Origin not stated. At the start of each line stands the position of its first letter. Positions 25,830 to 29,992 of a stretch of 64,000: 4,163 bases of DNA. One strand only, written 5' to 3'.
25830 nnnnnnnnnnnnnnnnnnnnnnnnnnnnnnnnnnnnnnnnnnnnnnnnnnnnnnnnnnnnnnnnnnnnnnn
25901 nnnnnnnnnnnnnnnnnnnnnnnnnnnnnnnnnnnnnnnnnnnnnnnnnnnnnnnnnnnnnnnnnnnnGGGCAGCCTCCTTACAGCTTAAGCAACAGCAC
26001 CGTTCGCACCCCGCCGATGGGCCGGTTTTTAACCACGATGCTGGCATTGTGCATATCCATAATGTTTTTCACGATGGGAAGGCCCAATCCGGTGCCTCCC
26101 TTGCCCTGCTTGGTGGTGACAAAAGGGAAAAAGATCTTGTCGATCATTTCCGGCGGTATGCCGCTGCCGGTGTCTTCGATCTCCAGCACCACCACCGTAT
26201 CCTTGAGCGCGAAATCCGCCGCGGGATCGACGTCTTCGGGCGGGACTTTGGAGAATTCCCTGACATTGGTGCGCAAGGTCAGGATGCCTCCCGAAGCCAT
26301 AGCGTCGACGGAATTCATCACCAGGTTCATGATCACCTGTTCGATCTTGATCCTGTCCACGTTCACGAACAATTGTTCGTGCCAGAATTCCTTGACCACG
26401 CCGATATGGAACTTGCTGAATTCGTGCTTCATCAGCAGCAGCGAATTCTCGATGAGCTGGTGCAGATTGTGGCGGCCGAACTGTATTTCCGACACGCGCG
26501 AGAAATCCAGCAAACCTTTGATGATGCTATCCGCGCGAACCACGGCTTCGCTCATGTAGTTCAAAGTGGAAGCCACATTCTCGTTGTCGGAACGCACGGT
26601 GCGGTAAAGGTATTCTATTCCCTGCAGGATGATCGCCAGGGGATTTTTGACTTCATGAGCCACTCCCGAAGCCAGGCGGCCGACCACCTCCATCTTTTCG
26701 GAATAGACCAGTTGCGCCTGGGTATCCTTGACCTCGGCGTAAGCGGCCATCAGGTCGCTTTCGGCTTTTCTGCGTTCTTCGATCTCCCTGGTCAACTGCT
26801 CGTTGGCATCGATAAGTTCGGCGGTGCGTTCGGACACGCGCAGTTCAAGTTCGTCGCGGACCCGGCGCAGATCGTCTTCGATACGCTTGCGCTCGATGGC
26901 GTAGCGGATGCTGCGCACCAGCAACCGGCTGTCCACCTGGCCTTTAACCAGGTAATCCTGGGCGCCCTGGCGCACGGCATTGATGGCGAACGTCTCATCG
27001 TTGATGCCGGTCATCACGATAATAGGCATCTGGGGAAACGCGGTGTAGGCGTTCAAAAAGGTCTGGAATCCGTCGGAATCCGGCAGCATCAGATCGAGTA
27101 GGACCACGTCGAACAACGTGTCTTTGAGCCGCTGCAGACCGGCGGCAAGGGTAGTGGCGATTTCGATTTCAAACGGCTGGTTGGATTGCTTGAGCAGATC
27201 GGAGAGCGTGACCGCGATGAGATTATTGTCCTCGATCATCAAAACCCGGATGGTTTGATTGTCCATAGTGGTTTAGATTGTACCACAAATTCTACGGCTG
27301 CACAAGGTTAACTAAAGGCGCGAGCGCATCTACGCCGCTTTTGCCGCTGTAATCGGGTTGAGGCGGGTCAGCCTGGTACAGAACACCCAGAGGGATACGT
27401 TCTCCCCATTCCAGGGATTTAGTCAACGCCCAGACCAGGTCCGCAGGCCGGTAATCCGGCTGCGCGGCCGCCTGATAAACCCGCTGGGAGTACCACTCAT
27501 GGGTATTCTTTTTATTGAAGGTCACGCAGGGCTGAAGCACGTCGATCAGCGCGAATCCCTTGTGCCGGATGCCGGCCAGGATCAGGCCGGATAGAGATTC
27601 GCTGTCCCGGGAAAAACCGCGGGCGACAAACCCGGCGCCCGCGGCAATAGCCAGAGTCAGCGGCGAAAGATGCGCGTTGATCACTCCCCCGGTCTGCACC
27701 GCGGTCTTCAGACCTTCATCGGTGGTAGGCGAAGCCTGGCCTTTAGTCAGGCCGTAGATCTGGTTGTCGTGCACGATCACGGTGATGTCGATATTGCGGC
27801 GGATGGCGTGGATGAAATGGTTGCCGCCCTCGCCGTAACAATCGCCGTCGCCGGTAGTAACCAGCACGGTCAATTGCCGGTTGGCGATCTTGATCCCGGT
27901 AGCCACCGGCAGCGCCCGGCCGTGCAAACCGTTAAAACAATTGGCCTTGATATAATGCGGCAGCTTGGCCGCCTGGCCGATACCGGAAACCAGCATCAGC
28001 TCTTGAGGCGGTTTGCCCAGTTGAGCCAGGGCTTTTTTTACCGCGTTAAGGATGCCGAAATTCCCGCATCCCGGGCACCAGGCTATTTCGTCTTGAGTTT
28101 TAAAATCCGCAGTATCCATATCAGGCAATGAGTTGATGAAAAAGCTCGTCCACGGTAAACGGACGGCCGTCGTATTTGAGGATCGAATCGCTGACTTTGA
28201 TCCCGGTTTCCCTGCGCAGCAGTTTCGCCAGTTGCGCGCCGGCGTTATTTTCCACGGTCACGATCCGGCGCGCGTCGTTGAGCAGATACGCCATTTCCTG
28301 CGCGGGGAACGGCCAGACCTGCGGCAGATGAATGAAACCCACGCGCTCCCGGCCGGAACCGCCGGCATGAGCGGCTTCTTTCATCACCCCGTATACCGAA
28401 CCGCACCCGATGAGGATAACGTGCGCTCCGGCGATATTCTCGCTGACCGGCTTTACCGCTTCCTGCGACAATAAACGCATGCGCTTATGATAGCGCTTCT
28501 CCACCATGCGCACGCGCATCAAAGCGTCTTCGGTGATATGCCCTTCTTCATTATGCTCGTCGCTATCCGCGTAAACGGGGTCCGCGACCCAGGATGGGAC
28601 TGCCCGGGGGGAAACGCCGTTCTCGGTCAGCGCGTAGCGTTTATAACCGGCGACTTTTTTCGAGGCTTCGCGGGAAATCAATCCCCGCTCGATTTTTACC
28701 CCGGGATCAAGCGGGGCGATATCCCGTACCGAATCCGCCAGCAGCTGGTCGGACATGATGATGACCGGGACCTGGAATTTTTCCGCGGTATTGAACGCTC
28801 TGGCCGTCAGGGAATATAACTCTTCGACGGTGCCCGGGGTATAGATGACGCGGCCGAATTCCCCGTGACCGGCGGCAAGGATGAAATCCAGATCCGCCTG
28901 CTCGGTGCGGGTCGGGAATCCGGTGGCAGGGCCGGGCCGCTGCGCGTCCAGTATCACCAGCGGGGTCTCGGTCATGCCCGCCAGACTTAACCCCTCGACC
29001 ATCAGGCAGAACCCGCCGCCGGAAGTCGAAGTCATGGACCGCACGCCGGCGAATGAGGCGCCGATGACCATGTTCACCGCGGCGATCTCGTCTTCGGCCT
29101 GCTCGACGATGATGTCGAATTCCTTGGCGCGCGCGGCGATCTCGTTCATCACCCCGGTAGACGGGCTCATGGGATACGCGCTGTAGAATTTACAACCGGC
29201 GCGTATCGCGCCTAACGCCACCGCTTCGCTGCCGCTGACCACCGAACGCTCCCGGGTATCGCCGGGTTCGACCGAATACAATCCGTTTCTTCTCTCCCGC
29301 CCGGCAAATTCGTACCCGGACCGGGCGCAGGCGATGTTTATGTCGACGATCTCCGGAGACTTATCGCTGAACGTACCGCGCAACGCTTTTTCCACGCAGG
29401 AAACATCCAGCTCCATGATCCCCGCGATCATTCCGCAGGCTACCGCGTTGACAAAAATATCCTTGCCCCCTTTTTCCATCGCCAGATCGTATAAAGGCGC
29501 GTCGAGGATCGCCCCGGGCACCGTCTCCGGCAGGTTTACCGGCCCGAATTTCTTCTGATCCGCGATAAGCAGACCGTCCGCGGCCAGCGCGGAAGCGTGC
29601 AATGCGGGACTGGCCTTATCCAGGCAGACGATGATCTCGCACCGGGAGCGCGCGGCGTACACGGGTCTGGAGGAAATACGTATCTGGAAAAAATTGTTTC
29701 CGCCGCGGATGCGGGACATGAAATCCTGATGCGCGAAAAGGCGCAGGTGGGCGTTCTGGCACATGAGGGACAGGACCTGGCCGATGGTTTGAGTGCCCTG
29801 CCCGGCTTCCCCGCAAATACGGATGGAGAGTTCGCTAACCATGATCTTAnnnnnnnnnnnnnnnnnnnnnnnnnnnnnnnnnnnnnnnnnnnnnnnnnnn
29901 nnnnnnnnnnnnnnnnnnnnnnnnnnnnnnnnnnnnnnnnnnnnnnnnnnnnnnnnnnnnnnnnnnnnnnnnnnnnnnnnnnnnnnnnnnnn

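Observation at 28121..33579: Operon coupling 2-oxoacid:ferredoxin oxidoreductase with TVP38, a DPPR-synthase-like UbiA prenyltransferase and a large polytopic membrane protein, next to a PilZ gene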

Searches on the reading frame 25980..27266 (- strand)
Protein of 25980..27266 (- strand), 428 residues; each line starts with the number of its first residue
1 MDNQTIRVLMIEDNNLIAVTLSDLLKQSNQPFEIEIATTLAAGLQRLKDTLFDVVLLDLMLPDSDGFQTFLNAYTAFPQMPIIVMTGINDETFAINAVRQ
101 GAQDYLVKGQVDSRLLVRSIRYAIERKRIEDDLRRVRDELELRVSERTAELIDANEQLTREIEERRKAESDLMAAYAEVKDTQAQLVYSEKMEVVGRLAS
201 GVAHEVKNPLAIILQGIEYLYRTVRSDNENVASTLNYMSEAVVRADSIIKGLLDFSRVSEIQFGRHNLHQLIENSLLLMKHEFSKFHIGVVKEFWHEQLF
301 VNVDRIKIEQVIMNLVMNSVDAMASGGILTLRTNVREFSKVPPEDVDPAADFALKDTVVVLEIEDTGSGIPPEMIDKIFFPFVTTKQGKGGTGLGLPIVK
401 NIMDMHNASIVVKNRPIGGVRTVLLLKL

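Call 4: search_protein_families(library=pfam, proteins=[window:25980-27266:-], max_evalue=0.01)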
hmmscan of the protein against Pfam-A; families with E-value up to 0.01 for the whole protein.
window:25980-27266:- (428 aa): 3 families
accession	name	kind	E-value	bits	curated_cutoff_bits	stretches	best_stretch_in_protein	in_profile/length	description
PF02518.31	HATPase_c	-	7.4e-20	71.9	26.4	1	304-427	2-108/111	Histidine kinase-, DNA gyrase B-, and HSP90-like ATPase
PF00072.30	Response_reg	-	4.8e-18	65.8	30.2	1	8-116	1-107/111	Response regulator receiver domain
PF00512.31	HisKA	-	5.7e-09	36.3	26.9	1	196-258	3-63/66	His Kinase A (phospho-acceptor) domain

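Call 5: search_protein_families(library=ncbifam, proteins=[window:25980-27266:-], max_evalue=0.01)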
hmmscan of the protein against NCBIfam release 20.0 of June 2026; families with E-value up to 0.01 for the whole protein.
window:25980-27266:- (428 aa): 160 families (the best 25 are shown)
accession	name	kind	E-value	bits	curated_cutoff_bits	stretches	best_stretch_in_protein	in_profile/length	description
NF008468.0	PRK11360.1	equivalog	1.4e-44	152.5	646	1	177-427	378-607/616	two-component system sensor histidine kinase AtoS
NF046020.1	HisKinCckABruc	equivalog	9.5e-43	146.1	1000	1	177-412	462-691/868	cell cycle histidine kinase CckA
NF010411.0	PRK13837.1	equivalog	1.1e-40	139.4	647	1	178-423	433-670/828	two-component system VirA-like sensor kinase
NF046026.1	HisKinCckACaul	equivalog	3e-38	131.4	1000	1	176-419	283-523/678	cell cycle histidine kinase CckA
NF010076.0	PRK13557.1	subfamily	1.7e-35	122.5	631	1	180-403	148-369/540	histidine kinase famiy protein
NF052574.1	HisKinEspCMyxo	equivalog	2e-34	118.9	1200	1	165-425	384-635/785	serine histidine kinase EspC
NF047466.1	hybrid_RR_LvrB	exception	7.2e-34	117.5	500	2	146-416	107-364/377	hybrid histidine kinase/response regulator LvrB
NF007688.0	PRK10364.1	equivalog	4.4e-33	114.7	479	1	182-422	227-445/460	two-component system sensor histidine kinase ZraS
TIGR02956.1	TMAO_torS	equivalog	6.3e-33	113.9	676.5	2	121-416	406-670/967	TMAO reductase system sensor histidine kinase/response regulator TorS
NF038348.1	T2SS_HK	subfamily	9.7e-31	106.8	450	2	235-419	401-564/574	histidine kinase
NF046044.1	PnpS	equivalog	4.6e-26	91.7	400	1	200-416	175-379/390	two-component system histidine kinase PnpS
NF053867.1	SprKinKinDBac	equivalog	1.5e-25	89.6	775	1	190-415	281-484/500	sporulation kinase KinD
NF052573.1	HisKinEspAMyxo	equivalog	5.9e-25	87.4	1400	1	159-419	348-602/755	serine histidine kinase EspA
NF041777.1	sens_FixL_Rhizob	equivalog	1.8e-24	86.3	850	1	176-420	243-473/485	sensor protein FixL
NF047465.1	hybrid_HK_LvrA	exception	1e-23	83.3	1200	2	125-420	141-414/819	hybrid histidine kinase/response regulator LvrA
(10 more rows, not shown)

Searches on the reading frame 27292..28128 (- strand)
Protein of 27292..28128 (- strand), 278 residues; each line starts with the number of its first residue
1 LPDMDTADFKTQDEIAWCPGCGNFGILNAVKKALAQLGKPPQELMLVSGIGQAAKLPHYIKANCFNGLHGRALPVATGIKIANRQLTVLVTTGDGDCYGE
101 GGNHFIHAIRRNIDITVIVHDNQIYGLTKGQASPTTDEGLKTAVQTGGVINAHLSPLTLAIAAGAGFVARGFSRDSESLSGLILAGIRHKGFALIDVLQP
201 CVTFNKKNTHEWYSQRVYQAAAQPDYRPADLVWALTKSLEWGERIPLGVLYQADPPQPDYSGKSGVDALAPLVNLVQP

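Call 4: search_protein_families(library=pfam, proteins=[window:27292-28128:-], max_evalue=0.01)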
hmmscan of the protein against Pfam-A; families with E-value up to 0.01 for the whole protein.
window:27292-28128:- (278 aa): 2 families
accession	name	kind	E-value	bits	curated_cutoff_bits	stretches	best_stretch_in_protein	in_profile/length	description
PF02775.26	TPP_enzyme_C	-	8.7e-29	100.7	21.9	1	54-197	16-151/151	Thiamine pyrophosphate enzyme, C-terminal TPP binding domain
PF12367.13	PFO_beta_C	-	1.2e-17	64.1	24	1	201-253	1-52/66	Pyruvate ferredoxin oxidoreductase beta subunit C terminal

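Call 5: search_protein_families(library=ncbifam, proteins=[window:27292-28128:-], max_evalue=0.01)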
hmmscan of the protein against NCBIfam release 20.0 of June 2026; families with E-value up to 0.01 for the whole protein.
window:27292-28128:- (278 aa): 29 families (the best 25 are shown)
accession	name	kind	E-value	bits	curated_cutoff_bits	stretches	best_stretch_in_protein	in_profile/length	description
TIGR02177.1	PorB_KorB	subfamily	6.9e-106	353.9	261.9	1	16-254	2-247/286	2-oxoacid:acceptor oxidoreductase, beta subunit, pyruvate/2-ketoisovalerate family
NF008821.0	PRK11869.1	equivalog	1.8e-101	338.8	438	1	11-254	10-249/286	2-oxoacid ferredoxin oxidoreductase subunit beta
NF008820.0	PRK11866.1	equivalog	2.3e-101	339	402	1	4-257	4-256/287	2-oxoacid ferredoxin oxidoreductase subunit beta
NF041171.1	Oxoac_fdxbeta_Archa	equivalog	6e-91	304.8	423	1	16-254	4-251/296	2-oxoacid:ferredoxin oxidoreductase subunit beta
NF007207.0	PRK09628.1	equivalog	1.1e-53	182.7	364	1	16-209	17-211/277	2-oxoglutarate ferredoxin oxidoreductase subunit beta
TIGR03336.1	IOR_alpha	equivalog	5.8e-11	41.4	650.9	1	17-220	358-550/595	indolepyruvate ferredoxin oxidoreductase subunit alpha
NF004813.0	PRK06163.1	equivalog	1.2e-08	34.9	240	1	67-152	57-143/202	hypothetical protein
NF006203.0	PRK08327.1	equivalog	3e-08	32.6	456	1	56-156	422-520/571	thiamine pyrophosphate-requiring protein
NF008818.0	PRK11864.1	subfamily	4.4e-06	26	405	1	16-203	19-210/300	3-methyl-2-oxobutanoate dehydrogenase subunit beta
NF006052.0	PRK08199.1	subfamily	4.5e-06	25.2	539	1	66-126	414-473/559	thiamine pyrophosphate protein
NF004772.0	PRK06112.1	subfamily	5.2e-06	25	673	1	67-198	438-558/578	acetolactate synthase catalytic subunit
NF008819.1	PRK11865.1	equivalog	9.2e-06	25.1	405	1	18-203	21-214/300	pyruvate synthase subunit PorB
NF045792.1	OxalOxredbeta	equivalog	1.3e-05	24.4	590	1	80-148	96-164/311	oxalate oxidoreductase subunit beta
TIGR03846.1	sulfopy_beta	equivalog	1.4e-05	25.1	221.5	1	45-142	16-118/182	sulfopyruvate decarboxylase subunit beta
NF005713.0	PRK07525.1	subfamily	0.00023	19.7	620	1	59-129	428-496/592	sulfoacetaldehyde acetyltransferase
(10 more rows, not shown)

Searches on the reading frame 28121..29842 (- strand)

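Call 4: search_protein_families(library=pfam, proteins=[window:28121-29842:-], max_evalue=0.01)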
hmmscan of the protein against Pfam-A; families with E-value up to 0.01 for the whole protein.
window:28121-29842:- (573 aa): 4 families
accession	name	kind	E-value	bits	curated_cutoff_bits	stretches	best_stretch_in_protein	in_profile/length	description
PF01855.24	POR_N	-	1.3e-56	192.4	27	1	211-447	2-229/231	Pyruvate flavodoxin/ferredoxin oxidoreductase, thiamine diP-bdg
PF01558.24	POR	-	9.9e-31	107.6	27.4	1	13-178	1-173/173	Pyruvate ferredoxin/flavodoxin oxidoreductase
PF17147.9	PFOR_II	-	6.5e-09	36.5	27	1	473-566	1-101/102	Pyruvate:ferredoxin oxidoreductase core domain II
PF02780.25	Transketolase_C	-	0.00077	19.8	25.9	1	472-534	9-71/124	Transketolase, C-terminal domain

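Call 5: search_protein_families(library=ncbifam, proteins=[window:28121-29842:-], max_evalue=0.01)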
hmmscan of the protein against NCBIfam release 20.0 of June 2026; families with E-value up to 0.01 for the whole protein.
window:28121-29842:- (573 aa): 20 families
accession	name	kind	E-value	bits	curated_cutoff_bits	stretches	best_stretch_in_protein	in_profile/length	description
TIGR03710.1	OAFO_sf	subfamily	1.4e-180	601.6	482.75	1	4-570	1-560/561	2-oxoacid:acceptor oxidoreductase subunit alpha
NF041170.1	Oxoac_fdxalpha_Archa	equivalog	1.3e-124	416.9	800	2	130-569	168-617/636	2-oxoacid:ferredoxin oxidoreductase subunit alpha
NF006412.0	PRK08659.1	equivalog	2.6e-77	260.6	411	1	198-571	4-373/378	2-oxoacid:acceptor oxidoreductase subunit alpha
NF007206.0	PRK09627.1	equivalog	4.5e-61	206.8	579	1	201-570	5-371/375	2-oxoglutarate synthase subunit alpha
NF005507.0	PRK07119.1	subfamily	1e-54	185.7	399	2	198-374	3-179/352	3-methyl-2-oxobutanoate dehydrogenase subunit VorB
NF006232.0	PRK08366.1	equivalog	7.7e-21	74.2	646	1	199-535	7-326/394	2-ketoisovalerate ferredoxin oxidoreductase subunit alpha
NF040682.1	PorA_Arch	equivalog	2.1e-20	73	550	2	198-302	2-108/387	pyruvate synthase subunit PorA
TIGR03336.1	IOR_alpha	equivalog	9.6e-18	63.8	650.9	1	200-364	3-161/595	indolepyruvate ferredoxin oxidoreductase subunit alpha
NF006233.0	PRK08367.1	equivalog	2.8e-16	59.4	625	2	199-297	4-104/394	pyruvate ferredoxin oxidoreductase subunit alpha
NF007201.0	PRK09622.1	equivalog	6.9e-16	58.1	590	1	198-537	9-332/405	2-oxoacid:ferredoxin oxidoreductase subunit alpha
NF045764.1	PhenlGlyoxDHPadG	equivalog_domain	5.8e-12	44.8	700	2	201-301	4-106/398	NADH-dependent phenylglyoxylate dehydrogenase subunit alpha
NF006211.0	PRK08338.1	equivalog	3e-11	43.1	239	1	6-179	2-167/170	2-oxoacid:ferredoxin oxidoreductase subunit gamma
NF045791.1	OxalOxredalpha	equivalog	1.2e-10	41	500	1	200-287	5-94/395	oxalate oxidoreductase subunit alpha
NF005324.0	PRK06853.1-4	equivalog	1.8e-08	34.5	222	1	7-183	5-192/196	indolepyruvate oxidoreductase subunit beta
TIGR02175.1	PorC_KorC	subfamily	2.2e-06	27.6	81.1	1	6-178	3-173/177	2-oxoacid:acceptor oxidoreductase, gamma subunit, pyruvate/2-ketoisovalerate family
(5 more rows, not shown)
